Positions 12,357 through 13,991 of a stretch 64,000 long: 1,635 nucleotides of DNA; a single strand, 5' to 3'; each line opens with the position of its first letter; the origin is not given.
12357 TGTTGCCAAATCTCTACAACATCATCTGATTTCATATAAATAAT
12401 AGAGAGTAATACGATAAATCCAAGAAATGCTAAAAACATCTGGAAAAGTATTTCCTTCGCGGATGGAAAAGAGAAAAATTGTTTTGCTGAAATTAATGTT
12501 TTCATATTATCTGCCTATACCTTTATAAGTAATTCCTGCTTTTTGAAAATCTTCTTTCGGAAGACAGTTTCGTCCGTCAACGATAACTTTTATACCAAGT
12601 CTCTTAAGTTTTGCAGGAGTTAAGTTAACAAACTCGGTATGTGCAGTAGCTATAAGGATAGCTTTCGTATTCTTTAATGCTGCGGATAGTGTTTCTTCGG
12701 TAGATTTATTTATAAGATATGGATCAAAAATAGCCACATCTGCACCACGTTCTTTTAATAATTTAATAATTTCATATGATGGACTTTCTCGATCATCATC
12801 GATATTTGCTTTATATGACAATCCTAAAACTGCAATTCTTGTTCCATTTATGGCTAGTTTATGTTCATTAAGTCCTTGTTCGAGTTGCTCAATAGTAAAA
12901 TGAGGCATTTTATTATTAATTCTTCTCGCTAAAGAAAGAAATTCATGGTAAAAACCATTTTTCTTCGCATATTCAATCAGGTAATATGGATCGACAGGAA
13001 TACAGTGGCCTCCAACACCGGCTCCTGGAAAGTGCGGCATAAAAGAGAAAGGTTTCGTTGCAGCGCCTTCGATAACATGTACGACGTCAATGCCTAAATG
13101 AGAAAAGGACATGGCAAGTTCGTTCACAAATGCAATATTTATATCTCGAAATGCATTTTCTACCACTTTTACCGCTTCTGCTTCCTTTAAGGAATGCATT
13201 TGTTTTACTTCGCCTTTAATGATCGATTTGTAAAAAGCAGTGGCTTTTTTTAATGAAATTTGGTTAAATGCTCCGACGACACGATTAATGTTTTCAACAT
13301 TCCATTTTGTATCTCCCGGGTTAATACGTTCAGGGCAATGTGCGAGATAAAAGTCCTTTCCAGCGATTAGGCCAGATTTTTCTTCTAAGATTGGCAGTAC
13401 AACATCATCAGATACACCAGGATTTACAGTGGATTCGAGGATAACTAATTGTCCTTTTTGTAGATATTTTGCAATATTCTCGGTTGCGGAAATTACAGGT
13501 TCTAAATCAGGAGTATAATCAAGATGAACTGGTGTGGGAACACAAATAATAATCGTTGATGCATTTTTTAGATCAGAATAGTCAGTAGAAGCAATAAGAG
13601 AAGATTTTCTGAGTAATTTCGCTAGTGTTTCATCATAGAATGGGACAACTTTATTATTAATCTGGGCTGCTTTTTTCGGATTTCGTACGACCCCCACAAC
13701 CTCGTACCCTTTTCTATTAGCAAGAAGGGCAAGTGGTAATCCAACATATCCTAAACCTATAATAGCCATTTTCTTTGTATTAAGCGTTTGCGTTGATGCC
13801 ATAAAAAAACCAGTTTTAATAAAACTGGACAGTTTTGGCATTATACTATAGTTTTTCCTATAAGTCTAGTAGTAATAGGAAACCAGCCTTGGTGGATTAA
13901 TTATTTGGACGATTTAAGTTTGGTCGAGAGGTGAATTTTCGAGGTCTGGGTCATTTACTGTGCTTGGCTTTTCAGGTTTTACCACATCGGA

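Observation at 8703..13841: Four-gene exopolysaccharide locus: UDP-GlcNAc 6-dehydrogenase-like, HasA-like synthase, NodB deacetylase, secreted beta-sandwich protein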

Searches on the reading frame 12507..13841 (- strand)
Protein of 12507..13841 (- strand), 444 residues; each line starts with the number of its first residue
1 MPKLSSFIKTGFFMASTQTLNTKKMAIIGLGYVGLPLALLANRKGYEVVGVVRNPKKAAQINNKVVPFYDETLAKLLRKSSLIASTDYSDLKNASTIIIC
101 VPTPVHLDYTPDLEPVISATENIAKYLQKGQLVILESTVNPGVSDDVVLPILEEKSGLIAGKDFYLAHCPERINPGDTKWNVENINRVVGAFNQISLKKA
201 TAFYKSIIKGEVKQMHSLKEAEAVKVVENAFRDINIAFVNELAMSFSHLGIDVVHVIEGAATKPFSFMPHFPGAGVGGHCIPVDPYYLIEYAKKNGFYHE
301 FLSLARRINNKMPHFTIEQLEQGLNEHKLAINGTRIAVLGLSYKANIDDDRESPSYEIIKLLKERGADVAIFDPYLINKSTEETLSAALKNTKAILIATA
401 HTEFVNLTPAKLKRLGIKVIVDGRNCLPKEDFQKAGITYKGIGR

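Call 3: search_protein_families(library=pfam, proteins=[window:12507-13841:-], max_evalue=0.01)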
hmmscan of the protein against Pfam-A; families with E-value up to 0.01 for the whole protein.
window:12507-13841:- (444 aa): 12 families
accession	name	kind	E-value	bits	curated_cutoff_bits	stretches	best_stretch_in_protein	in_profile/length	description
PF03721.20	UDPG_MGDP_dh_N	-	7.2e-42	143.5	27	1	24-195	2-178/187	UDP-glucose/GDP-mannose dehydrogenase family, NAD binding domain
PF00984.24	UDPG_MGDP_dh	-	4.9e-29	100.7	25.4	1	219-310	1-93/94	UDP-glucose/GDP-mannose dehydrogenase family, central domain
PF03720.21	UDPG_MGDP_dh_C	-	2e-24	86.4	30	1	337-427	1-101/103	UDP-glucose/GDP-mannose dehydrogenase family, UDP binding domain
PF03446.21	NAD_binding_2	-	1.1e-08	35.7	21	1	24-145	1-101/161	NAD binding domain of 6-phosphogluconate dehydrogenase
PF02558.23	ApbA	-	3.5e-06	27.2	22.2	1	26-123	2-96/150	Ketopantoate reductase PanE/ApbA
PF02826.25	2-Hacid_dh_C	-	3.7e-06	26.9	25.1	1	16-84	30-96/178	D-isomer specific 2-hydroxyacid dehydrogenase, NAD binding domain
PF01210.29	NAD_Gly3P_dh_N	-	5e-06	27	23.1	1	24-130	1-105/158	NAD-dependent glycerol-3-phosphate dehydrogenase N-terminus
PF03807.23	F420_oxidored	-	7.2e-05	23.8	21.6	1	24-113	1-79/94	NADP oxidoreductase coenzyme F420-dependent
PF01408.29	GFO_IDH_MocA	-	0.00023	22.3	24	1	24-110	2-79/120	Oxidoreductase family, NAD-binding Rossmann fold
PF00070.33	Pyr_redox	-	0.0007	20.5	22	0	24-67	1-44/82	Pyridine nucleotide-disulphide oxidoreductase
PF02254.24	TrkA_N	-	0.0017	19.1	23.8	0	26-69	2-45/116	TrkA-N domain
PF02780.25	Transketolase_C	-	0.0035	17.7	25.9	0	355-407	24-76/124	Transketolase, C-terminal domain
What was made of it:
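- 12507..13841 (-): Nucleotide-sugar 6-dehydrogenase of the UDP-N-acetylhexosamine class. The probable true start is 13802 or 13769. It has the three UDPG_MGDP_dh domains (call 3).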

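Call 4: search_protein_families(library=ncbifam, proteins=[window:12507-13841:-], max_evalue=0.01)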
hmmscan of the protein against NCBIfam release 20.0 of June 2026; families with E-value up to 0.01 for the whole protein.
window:12507-13841:- (444 aa): 18 families
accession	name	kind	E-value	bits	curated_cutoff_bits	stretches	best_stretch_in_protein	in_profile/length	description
TIGR03026.1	NDP-sugDHase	subfamily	3.4e-125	418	189.8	1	24-425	2-413/413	nucleotide sugar dehydrogenase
NF040825.1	UDPMaNacDH_Arch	equivalog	1.3e-95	320.8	750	1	24-444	2-415/418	UDP-N-acetyl-D-mannosamine dehydrogenase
NF011729.0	PRK15182.1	equivalog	6.3e-77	259.1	592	1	22-429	6-418/425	Vi polysaccharide biosynthesis UDP-N-acetylglucosamine C-6 dehydrogenase TviB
NF008286.0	PRK11064.1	equivalog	5e-70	236.2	459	1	23-414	4-409/420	UDP-N-acetyl-D-mannosamine dehydrogenase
NF041297.1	UDPGDh_AglM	equivalog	9.3e-57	192.8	670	1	24-442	2-428/429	UDP-glucose 6-dehydrogenase AglM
NF047673.2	TeichurnBiosyTuaD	equivalog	5.7e-49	167.4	700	1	23-444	2-431/439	UDP-glucose 6-dehydrogenase TuaD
NF011631.0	PRK15057.1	equivalog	5.3e-17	62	757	1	24-380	2-343/388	UDP-glucose 6-dehydrogenase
NF000942.0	PRK00094.1-4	subfamily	9.5e-06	25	257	1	23-125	3-104/334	NAD(P)H-dependent glycerol-3-phosphate dehydrogenase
NF005650.0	PRK07417.1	equivalog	2.3e-05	23.8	290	1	24-117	3-82/281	prephenate/arogenate dehydrogenase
NF000947.0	PRK00094.2-5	equivalog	0.00018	21.1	251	1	23-104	5-84/323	NAD(P)H-dependent glycerol-3-phosphate dehydrogenase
TIGR00745.1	apbA_panE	subfamily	0.00045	19.6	141.35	1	24-123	1-98/305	2-dehydropantoate 2-reductase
NF000939.0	PRK00094.1-1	equivalog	0.00049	19.2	473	1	21-124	4-106/339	NAD(P)H-dependent glycerol-3-phosphate dehydrogenase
NF000941.0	PRK00094.1-3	equivalog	0.00076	18.8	423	1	23-123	2-101/336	NAD(P)H-dependent glycerol-3-phosphate dehydrogenase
NF041369.1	Dhydh_Halo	equivalog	0.0012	18.2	400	0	17-63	127-173/305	D-2-hydroxyacid dehydrogenase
TIGR01505.1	tartro_sem_red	equivalog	0.002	17.4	340.75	0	24-147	1-103/291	2-hydroxy-3-oxopropionate reductase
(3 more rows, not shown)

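Call 9: search_solved_structures(query=window:12507-13841:-, max_evalue=1e-10, show_alignments=1)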
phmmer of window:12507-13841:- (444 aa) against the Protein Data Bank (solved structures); distinct sequences matched with E-value up to 1e-10: 17.
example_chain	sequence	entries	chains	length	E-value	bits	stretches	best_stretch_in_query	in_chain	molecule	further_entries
4r16_A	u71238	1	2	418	1.8e-78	267.5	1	24-444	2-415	418aa long hypothetical UDP-N-acetyl-D-mannosaminuronic acid dehydrogenase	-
3ojl_A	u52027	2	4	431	1.2e-73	251.6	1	23-433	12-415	Cap5O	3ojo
3g79_A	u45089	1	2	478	7e-67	229.3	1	22-444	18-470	NDP-N-acetyl-D-galactosaminuronic acid dehydrogenase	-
4xr9_A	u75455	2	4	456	1.2e-54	189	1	23-444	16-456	CalS8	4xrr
3vtf_A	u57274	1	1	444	1.5e-37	132.6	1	24-424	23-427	UDP-glucose 6-dehydrogenase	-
3gg2_A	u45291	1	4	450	1.1e-35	126.5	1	25-425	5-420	Sugar dehydrogenase, UDP-glucose/GDP-mannose dehydrogenase family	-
4a7p_A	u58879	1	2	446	1.2e-35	126.3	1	24-444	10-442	UDP-GLUCOSE DEHYDROGENASE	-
2y0e_A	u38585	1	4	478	3.1e-32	115.1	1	24-378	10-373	UDP-GLUCOSE DEHYDROGENASE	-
2y0c_A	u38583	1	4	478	5.5e-31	111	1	24-378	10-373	UDP-GLUCOSE DEHYDROGENASE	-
2y0d_A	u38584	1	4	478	5.5e-31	111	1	24-378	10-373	UDP-GLUCOSE DEHYDROGENASE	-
1mfz_A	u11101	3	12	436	5.3e-26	94.6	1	24-396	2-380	GDP-mannose 6-dehydrogenase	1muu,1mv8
1dli_A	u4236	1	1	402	5.9e-17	64.8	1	24-387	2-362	UDP-GLUCOSE DEHYDROGENASE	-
2o3j_A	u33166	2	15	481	5.9e-17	64.8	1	23-380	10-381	UDP-glucose 6-dehydrogenase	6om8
3phl_A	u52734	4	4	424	2.4e-16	62.8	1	23-376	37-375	UDP-glucose 6-dehydrogenase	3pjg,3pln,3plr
3pid_A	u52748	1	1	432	2.5e-16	62.7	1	23-376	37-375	UDP-glucose 6-dehydrogenase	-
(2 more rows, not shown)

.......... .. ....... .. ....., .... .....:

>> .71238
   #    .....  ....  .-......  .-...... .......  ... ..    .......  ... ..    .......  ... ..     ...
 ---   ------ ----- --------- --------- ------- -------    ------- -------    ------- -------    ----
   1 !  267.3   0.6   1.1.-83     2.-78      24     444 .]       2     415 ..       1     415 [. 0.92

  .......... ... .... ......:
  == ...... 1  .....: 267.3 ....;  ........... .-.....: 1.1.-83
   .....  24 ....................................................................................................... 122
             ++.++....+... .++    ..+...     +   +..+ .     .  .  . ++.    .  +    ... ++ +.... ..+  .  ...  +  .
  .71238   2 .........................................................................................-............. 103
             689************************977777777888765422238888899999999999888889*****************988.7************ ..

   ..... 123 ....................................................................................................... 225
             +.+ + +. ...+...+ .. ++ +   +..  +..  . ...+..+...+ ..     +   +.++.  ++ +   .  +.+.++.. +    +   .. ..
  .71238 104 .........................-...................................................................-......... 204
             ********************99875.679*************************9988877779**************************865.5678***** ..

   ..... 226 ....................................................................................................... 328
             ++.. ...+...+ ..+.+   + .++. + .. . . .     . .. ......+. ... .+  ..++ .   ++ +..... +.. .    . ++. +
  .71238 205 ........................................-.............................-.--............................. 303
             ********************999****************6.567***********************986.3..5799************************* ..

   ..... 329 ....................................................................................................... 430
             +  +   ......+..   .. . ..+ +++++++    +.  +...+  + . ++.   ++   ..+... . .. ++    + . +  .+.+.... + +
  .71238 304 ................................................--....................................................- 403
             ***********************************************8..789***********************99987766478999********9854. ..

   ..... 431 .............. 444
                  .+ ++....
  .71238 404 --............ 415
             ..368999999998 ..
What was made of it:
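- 12507..13841 (-): HexNAc-DH models outscore UGDH models (call 4) and the same order holds in PDB (call 9).
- On UDP-N-acetylhexosamine 6-dehydrogenases (WbpA/TviB/WecC/Cap5O class): PDB HexNAc-class chains score 267, 252 and 229 bits against <=133 for UGDH (call 9).
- On Class I hyaluronan synthase: The dehydrogenase is of the HexNAc class (calls 4, 9).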

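Call 43: find_related_loci(query=A4, collection=metagenome_contigs, flank=6000)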
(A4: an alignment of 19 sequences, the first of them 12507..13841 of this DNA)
Query A4 (444 aa) in metagenome_contigs; peptide patterns used: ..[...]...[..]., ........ (x = any residue, [..] = any of these).
600 stretches matched a pattern (row limit reached: there are more); 592 encode a relative of the query (tblastn E <= 1e-3); the best 80 are kept; 80 distinct loci.
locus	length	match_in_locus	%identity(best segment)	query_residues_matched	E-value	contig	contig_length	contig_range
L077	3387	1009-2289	64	17-444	0e+0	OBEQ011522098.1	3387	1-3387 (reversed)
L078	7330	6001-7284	64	18-444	0e+0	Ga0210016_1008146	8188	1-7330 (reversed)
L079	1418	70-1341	63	21-444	0e+0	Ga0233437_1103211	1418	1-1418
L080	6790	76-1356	59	18-444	5e-167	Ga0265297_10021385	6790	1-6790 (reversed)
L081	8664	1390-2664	60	20-444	3e-172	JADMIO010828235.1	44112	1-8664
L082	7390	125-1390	56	23-444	8e-159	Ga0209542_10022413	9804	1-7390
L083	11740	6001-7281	56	17-444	4e-158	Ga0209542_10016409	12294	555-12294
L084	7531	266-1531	56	23-444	3e-156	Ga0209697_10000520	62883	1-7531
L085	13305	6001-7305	55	13-444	1e-155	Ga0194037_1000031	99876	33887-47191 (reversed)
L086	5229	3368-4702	53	9-444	3e-156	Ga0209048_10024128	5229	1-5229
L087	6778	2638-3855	57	21-427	5e-154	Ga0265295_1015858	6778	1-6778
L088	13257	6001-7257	54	24-444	2e-153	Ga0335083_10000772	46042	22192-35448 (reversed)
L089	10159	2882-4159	55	21-444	7e-153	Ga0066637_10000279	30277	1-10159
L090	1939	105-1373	53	23-444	3e-162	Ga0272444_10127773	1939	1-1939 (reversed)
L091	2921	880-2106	56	36-444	2e-157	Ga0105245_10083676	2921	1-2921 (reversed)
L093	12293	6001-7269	54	21-444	2e-148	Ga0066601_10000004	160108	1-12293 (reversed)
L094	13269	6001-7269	54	21-444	5e-146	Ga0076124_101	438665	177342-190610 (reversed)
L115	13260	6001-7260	53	24-444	9e-144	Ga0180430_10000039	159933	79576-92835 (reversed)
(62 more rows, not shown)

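Call 50: search_protein_families(library=pfam, proteins=[L084:1805-2791:+, L084:2788-3915:+, L084:3956-5935:+, L093:7573-8523:+, L093:8542-9615:+, L093:9627-11546:+, L115:7283-8266:+, L115:8309-9427:+, L094:7290-8276:+, L094:4157-5803:+], max_evalue=0.00001)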
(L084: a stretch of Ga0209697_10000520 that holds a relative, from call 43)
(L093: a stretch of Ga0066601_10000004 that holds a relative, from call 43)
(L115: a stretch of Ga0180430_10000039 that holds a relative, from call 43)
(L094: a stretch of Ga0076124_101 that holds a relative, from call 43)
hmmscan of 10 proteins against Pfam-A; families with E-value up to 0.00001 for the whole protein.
L084:1805-2791:+ (328 aa): 1 family
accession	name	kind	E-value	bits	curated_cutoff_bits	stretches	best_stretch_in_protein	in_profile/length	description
PF00535.33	Glycos_transf_2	-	9.3e-17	61.9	23.3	1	6-175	3-163/168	Glycosyl transferase family 2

L084:2788-3915:+ (375 aa): 4 families
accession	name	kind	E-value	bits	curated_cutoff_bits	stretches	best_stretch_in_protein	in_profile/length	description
PF00534.26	Glycos_transf_1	-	8.5e-29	100.7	26.4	1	181-342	13-163/172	Glycosyl transferases group 1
PF13692.12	Glyco_trans_1_4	-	7.2e-26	91.6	27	1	184-336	2-141/142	Glycosyl transferases group 1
PF13439.12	Glyco_transf_4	-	1.3e-13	51.8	28.5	1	48-161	53-169/170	Glycosyltransferase Family 4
PF13579.12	Glyco_trans_4_4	-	1.2e-08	35.9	29.7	1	57-157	62-158/158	Glycosyl transferase 4-like domain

L084:3956-5935:+ (659 aa): 0 families

L093:7573-8523:+ (316 aa): 1 family
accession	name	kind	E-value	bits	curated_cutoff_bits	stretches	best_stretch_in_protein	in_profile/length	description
PF00535.33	Glycos_transf_2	-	1.6e-17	64.3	23.3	1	7-166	4-164/168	Glycosyl transferase family 2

L093:8542-9615:+ (357 aa): 4 families
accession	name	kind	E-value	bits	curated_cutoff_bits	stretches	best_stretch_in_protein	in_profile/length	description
PF00534.26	Glycos_transf_1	-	2e-39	135.3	26.4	1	170-330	13-171/172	Glycosyl transferases group 1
PF13692.12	Glyco_trans_1_4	-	8e-31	107.6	27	1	173-317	2-142/142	Glycosyl transferases group 1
PF13439.12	Glyco_transf_4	-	8.7e-14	52.3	28.5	1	46-151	56-170/170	Glycosyltransferase Family 4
PF13524.12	Glyco_trans_1_2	-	1.4e-07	32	25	1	261-346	60-143/144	Glycosyl transferase-like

L093:9627-11546:+ (639 aa): 2 families
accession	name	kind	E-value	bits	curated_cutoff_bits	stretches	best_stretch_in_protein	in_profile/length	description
PF20176.3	DUF6541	-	9.5e-11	41.1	29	1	12-375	2-353/646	Family of unknown function (DUF6541)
PF07760.16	DUF1616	-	6.5e-06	26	31.6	0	5-89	23-120/307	Protein of unknown function (DUF1616)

L115:7283-8266:+ (327 aa): 1 family
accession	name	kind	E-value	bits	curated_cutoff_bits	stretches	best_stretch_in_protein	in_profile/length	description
PF00535.33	Glycos_transf_2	-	4.5e-19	69.4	23.3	1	6-175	3-163/168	Glycosyl transferase family 2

L115:8309-9427:+ (372 aa): 2 families
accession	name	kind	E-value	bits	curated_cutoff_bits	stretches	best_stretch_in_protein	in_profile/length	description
PF00534.26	Glycos_transf_1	-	1.4e-25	90.2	26.4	1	178-344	12-166/172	Glycosyl transferases group 1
PF13692.12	Glyco_trans_1_4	-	7.5e-19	68.8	27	1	182-333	2-140/142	Glycosyl transferases group 1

L094:7290-8276:+ (328 aa): 1 family
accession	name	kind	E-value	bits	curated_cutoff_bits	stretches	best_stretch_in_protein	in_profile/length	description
PF00535.33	Glycos_transf_2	-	1.4e-15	58.1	23.3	1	19-178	4-164/168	Glycosyl transferase family 2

L094:4157-5803:+ (548 aa): 3 families
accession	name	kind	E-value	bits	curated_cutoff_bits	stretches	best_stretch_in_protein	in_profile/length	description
PF02518.31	HATPase_c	-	2e-25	89.8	26.4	1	428-547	2-109/111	Histidine kinase-, DNA gyrase B-, and HSP90-like ATPase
PF00512.31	HisKA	-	5.6e-20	71.6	26.9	1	312-380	1-66/66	His Kinase A (phospho-acceptor) domain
PF16927.11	HisKA_7TM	-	6.1e-13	49.6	28.6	1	18-232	2-222/224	N-terminal 7TM region of histidine kinase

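Call 57: search_protein_families(library=pfam, alignment_id=A5, max_evalue=0.00001)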
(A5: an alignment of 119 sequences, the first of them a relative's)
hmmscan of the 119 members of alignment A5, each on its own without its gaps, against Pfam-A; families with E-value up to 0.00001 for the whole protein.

A. member 1, L078:2785-3489:- (234 aa): 0 families

B. families by the number of members that match (of 119 scanned): 87 families (the first 25 are shown)
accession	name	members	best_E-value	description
PF00535.33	Glycos_transf_2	15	2.9e-39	Glycosyl transferase family 2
PF00534.26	Glycos_transf_1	14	2e-39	Glycosyl transferases group 1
PF13692.12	Glyco_trans_1_4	14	3.4e-31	Glycosyl transferases group 1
PF13439.12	Glyco_transf_4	12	2.5e-17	Glycosyltransferase Family 4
PF13579.12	Glyco_trans_4_4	7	6.1e-11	Glycosyl transferase 4-like domain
PF13641.12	Glyco_tranf_2_3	6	1.6e-19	Glycosyltransferase like family 2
PF20706.3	GT4-conflict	5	1.8e-08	Family 4 Glycosyltransferase in conflict systems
PF01370.27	Epimerase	4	5.3e-64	NAD dependent epimerase/dehydratase family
PF16363.11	GDP_Man_Dehyd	4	2.4e-61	GDP-mannose 4,6 dehydratase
PF00483.29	NTP_transferase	3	1.2e-75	Nucleotidyl transferase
PF04321.23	RmlD_sub_bind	3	3.8e-63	RmlD substrate binding domain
PF02518.31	HATPase_c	3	2e-25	Histidine kinase-, DNA gyrase B-, and HSP90-like ATPase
PF01073.25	3Beta_HSD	3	3.3e-23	3-beta hydroxysteroid dehydrogenase/isomerase family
PF00512.31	HisKA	3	5.6e-20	His Kinase A (phospho-acceptor) domain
PF10111.15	Glyco_tranf_2_2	3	1.2e-19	Glycosyltransferase like family 2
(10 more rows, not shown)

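Call 90: search_protein_families(library=ncbifam, proteins=[L088:6001-7257:+, L082:125-1390:+, L093:6001-7269:+, L094:6001-7269:+], max_evalue=1e-40)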
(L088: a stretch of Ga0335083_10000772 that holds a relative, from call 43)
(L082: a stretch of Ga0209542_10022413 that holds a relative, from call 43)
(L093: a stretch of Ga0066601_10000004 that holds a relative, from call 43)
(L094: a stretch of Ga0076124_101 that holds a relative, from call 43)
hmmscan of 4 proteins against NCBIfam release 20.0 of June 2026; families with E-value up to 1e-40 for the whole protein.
L088:6001-7257:+ (419 aa): 6 families
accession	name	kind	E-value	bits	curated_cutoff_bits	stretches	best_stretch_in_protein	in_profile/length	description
TIGR03026.1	NDP-sugDHase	subfamily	6.9e-117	390.7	189.8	1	1-400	2-413/413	nucleotide sugar dehydrogenase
NF040825.1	UDPMaNacDH_Arch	equivalog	2.5e-97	326.4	750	1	1-419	2-415/418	UDP-N-acetyl-D-mannosamine dehydrogenase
NF011729.0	PRK15182.1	equivalog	1.7e-72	244.5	592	1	1-357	8-361/425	Vi polysaccharide biosynthesis UDP-N-acetylglucosamine C-6 dehydrogenase TviB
NF008286.0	PRK11064.1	equivalog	5.1e-70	236.2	459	1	2-388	6-408/420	UDP-N-acetyl-D-mannosamine dehydrogenase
NF041297.1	UDPGDh_AglM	equivalog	4.2e-54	184.1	670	1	2-405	3-420/429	UDP-glucose 6-dehydrogenase AglM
NF047673.2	TeichurnBiosyTuaD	equivalog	3.4e-42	145.1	700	1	1-419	3-431/439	UDP-glucose 6-dehydrogenase TuaD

L082:125-1390:+ (422 aa): 6 families
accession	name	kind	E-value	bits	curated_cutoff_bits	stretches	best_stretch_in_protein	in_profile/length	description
TIGR03026.1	NDP-sugDHase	subfamily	1.7e-115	386.1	189.8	1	2-403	2-413/413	nucleotide sugar dehydrogenase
NF040825.1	UDPMaNacDH_Arch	equivalog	9.7e-86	288.2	750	1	2-422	2-415/418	UDP-N-acetyl-D-mannosamine dehydrogenase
NF011729.0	PRK15182.1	equivalog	1.3e-67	228.4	592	1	2-357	8-360/425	Vi polysaccharide biosynthesis UDP-N-acetylglucosamine C-6 dehydrogenase TviB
NF008286.0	PRK11064.1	equivalog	5.2e-66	223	459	1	2-386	5-403/420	UDP-N-acetyl-D-mannosamine dehydrogenase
NF041297.1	UDPGDh_AglM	equivalog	5.8e-46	157.3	670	1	2-419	2-427/429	UDP-glucose 6-dehydrogenase AglM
NF047673.2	TeichurnBiosyTuaD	equivalog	5.2e-44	151.1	700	1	1-422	2-431/439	UDP-glucose 6-dehydrogenase TuaD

L093:6001-7269:+ (423 aa): 6 families
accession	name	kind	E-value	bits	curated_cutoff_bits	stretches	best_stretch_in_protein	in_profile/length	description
TIGR03026.1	NDP-sugDHase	subfamily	3.3e-122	408.2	189.8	1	4-404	2-413/413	nucleotide sugar dehydrogenase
NF040825.1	UDPMaNacDH_Arch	equivalog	1.9e-88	297.1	750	1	4-423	2-415/418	UDP-N-acetyl-D-mannosamine dehydrogenase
NF011729.0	PRK15182.1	equivalog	5.5e-69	233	592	1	4-387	8-395/425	Vi polysaccharide biosynthesis UDP-N-acetylglucosamine C-6 dehydrogenase TviB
NF008286.0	PRK11064.1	equivalog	9.5e-64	215.5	459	1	3-396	4-412/420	UDP-N-acetyl-D-mannosamine dehydrogenase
NF041297.1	UDPGDh_AglM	equivalog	1.5e-52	179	670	1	4-421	2-428/429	UDP-glucose 6-dehydrogenase AglM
NF047673.2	TeichurnBiosyTuaD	equivalog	1.2e-47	163.1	700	1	3-423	2-431/439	UDP-glucose 6-dehydrogenase TuaD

L094:6001-7269:+ (423 aa): 6 families
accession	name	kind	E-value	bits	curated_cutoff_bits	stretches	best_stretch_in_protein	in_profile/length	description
TIGR03026.1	NDP-sugDHase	subfamily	2.2e-119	398.9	189.8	1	4-404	2-413/413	nucleotide sugar dehydrogenase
NF040825.1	UDPMaNacDH_Arch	equivalog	1.4e-95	320.6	750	1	4-423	2-415/418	UDP-N-acetyl-D-mannosamine dehydrogenase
NF008286.0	PRK11064.1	equivalog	2.7e-72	243.7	459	1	3-394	4-410/420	UDP-N-acetyl-D-mannosamine dehydrogenase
NF011729.0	PRK15182.1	equivalog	8.9e-67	225.7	592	1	3-395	7-403/425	Vi polysaccharide biosynthesis UDP-N-acetylglucosamine C-6 dehydrogenase TviB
NF041297.1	UDPGDh_AglM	equivalog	8.6e-49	166.6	670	1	4-420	2-427/429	UDP-glucose 6-dehydrogenase AglM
NF047673.2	TeichurnBiosyTuaD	equivalog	1.3e-46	159.7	700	1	3-423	2-431/439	UDP-glucose 6-dehydrogenase TuaD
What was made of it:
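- By model score the dehydrogenase is slightly closer to UDP-ManNAc dehydrogenases than to TviB (calls 4, 90).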
